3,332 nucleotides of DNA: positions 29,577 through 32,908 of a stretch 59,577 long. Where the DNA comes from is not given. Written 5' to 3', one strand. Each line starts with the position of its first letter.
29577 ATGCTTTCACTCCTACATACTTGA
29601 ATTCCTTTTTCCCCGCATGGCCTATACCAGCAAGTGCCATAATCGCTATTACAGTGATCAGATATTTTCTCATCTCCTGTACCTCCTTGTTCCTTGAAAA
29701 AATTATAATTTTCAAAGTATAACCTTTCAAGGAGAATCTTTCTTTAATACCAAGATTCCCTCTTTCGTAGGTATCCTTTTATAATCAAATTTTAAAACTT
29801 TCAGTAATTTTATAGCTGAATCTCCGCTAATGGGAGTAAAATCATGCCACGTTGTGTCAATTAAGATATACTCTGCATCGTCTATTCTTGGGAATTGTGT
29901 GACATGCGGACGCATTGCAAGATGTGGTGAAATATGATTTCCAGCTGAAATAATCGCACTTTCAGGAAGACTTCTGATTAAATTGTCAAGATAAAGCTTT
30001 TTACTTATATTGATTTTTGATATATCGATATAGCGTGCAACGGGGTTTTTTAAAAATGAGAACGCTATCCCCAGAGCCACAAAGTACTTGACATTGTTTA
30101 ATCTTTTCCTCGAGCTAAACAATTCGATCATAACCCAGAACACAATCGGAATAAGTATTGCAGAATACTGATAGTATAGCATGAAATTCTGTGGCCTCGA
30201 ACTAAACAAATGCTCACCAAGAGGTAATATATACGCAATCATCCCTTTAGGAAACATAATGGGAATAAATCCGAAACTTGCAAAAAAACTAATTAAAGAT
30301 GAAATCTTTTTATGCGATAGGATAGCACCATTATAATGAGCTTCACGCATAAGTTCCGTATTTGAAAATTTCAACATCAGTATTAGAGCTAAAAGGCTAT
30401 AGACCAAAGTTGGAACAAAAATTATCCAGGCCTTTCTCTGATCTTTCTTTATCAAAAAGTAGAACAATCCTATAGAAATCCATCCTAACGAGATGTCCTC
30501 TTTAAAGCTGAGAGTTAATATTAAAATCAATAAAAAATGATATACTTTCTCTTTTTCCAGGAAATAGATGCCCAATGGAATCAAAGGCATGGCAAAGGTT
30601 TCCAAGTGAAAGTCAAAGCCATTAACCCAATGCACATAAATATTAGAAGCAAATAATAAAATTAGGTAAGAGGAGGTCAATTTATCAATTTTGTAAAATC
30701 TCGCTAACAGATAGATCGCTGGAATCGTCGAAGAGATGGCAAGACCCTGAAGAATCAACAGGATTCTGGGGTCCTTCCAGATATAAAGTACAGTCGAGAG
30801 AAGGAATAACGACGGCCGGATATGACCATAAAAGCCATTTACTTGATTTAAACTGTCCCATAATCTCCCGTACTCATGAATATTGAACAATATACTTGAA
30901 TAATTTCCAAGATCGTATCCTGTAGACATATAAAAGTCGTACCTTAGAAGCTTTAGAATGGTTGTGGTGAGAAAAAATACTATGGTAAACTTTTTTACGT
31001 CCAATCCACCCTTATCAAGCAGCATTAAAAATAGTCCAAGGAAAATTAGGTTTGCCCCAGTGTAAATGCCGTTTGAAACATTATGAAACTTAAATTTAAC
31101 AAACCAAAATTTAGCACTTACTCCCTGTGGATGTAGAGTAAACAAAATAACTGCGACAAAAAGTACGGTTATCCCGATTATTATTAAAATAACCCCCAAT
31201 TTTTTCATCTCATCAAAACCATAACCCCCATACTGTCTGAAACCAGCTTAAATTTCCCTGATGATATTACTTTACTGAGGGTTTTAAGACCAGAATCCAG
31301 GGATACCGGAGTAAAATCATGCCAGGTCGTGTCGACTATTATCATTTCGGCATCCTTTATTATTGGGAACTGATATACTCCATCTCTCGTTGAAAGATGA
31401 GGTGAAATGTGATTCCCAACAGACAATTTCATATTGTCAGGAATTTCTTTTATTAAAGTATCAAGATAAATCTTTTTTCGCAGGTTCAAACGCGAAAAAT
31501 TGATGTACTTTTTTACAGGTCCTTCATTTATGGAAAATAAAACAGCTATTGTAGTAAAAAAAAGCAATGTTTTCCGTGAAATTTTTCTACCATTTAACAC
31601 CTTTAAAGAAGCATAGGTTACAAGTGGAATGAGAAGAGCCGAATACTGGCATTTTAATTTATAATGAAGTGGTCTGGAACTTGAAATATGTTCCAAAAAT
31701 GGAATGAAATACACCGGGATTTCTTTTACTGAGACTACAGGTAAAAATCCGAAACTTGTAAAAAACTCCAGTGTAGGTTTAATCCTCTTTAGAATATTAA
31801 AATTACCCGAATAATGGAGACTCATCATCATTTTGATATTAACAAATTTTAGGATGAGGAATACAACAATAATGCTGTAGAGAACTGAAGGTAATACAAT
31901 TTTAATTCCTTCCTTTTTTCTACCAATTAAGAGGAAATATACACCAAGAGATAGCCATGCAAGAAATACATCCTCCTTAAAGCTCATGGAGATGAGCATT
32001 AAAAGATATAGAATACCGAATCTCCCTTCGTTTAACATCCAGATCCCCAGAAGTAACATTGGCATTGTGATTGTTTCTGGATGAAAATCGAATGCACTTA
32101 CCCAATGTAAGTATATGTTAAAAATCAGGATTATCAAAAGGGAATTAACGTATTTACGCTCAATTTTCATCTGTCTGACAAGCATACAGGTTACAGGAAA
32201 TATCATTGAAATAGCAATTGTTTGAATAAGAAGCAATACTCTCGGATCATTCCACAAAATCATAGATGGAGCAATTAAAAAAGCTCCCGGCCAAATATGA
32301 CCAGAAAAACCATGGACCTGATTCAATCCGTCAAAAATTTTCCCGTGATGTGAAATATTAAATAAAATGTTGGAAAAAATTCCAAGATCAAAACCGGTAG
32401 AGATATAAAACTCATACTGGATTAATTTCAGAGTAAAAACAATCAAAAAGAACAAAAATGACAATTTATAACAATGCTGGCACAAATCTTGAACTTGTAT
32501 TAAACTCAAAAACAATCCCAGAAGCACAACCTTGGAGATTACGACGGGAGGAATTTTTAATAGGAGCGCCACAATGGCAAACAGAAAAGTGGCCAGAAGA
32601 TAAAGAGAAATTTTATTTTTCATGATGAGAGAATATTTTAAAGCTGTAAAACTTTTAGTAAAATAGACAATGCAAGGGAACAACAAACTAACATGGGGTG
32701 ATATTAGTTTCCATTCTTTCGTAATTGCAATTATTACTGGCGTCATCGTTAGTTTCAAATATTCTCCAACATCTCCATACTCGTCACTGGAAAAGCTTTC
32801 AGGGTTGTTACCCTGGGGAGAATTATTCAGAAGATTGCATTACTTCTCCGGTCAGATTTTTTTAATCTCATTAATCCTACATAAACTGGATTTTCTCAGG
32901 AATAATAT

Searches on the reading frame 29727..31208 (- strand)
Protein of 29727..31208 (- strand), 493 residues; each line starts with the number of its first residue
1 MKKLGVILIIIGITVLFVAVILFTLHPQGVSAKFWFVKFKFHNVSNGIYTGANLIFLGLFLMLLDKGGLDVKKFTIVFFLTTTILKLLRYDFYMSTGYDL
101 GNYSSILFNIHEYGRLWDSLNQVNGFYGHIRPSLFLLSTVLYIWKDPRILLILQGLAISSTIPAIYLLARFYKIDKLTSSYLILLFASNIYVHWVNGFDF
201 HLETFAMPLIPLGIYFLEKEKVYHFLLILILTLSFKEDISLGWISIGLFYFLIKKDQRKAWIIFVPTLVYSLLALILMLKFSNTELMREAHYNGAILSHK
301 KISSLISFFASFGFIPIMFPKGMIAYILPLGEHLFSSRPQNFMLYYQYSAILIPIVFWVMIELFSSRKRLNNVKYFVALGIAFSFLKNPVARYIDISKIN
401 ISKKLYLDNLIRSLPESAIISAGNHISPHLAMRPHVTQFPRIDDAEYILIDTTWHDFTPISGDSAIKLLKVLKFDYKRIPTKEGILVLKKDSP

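Call 78: search_protein_families(library=pfam, proteins=[window:29727-31208:-], max_evalue=0.00001)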
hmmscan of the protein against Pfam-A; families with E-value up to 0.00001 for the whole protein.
window:29727-31208:- (493 aa): 1 family
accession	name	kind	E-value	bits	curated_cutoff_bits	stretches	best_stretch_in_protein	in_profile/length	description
PF09852.15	DUF2079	-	3.8e-28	99.2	28.2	2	94-288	6-206/459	Predicted membrane protein (DUF2079)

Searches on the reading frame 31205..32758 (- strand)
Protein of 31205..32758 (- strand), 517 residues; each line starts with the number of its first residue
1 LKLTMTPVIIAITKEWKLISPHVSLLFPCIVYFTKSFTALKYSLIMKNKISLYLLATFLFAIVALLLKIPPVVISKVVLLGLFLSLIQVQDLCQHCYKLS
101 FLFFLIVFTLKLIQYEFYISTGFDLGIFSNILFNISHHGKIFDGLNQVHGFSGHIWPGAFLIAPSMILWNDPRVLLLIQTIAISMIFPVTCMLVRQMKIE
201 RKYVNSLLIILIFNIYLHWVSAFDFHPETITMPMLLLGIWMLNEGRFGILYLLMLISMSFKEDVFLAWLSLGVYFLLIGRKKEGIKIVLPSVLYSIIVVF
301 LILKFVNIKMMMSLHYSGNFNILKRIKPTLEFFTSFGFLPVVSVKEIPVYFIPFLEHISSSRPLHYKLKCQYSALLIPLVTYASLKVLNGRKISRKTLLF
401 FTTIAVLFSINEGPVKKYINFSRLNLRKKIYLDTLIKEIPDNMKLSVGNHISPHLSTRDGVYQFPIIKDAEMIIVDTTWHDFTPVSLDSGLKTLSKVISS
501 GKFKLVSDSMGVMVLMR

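Call 78: search_protein_families(library=pfam, proteins=[window:31205-32758:-], max_evalue=0.00001)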
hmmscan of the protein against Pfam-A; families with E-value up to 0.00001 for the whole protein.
window:31205-32758:- (517 aa): 1 family
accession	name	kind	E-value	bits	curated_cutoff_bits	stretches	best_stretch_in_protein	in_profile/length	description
PF09852.15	DUF2079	-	3e-25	89.6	28.2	1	120-514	7-459/459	Predicted membrane protein (DUF2079)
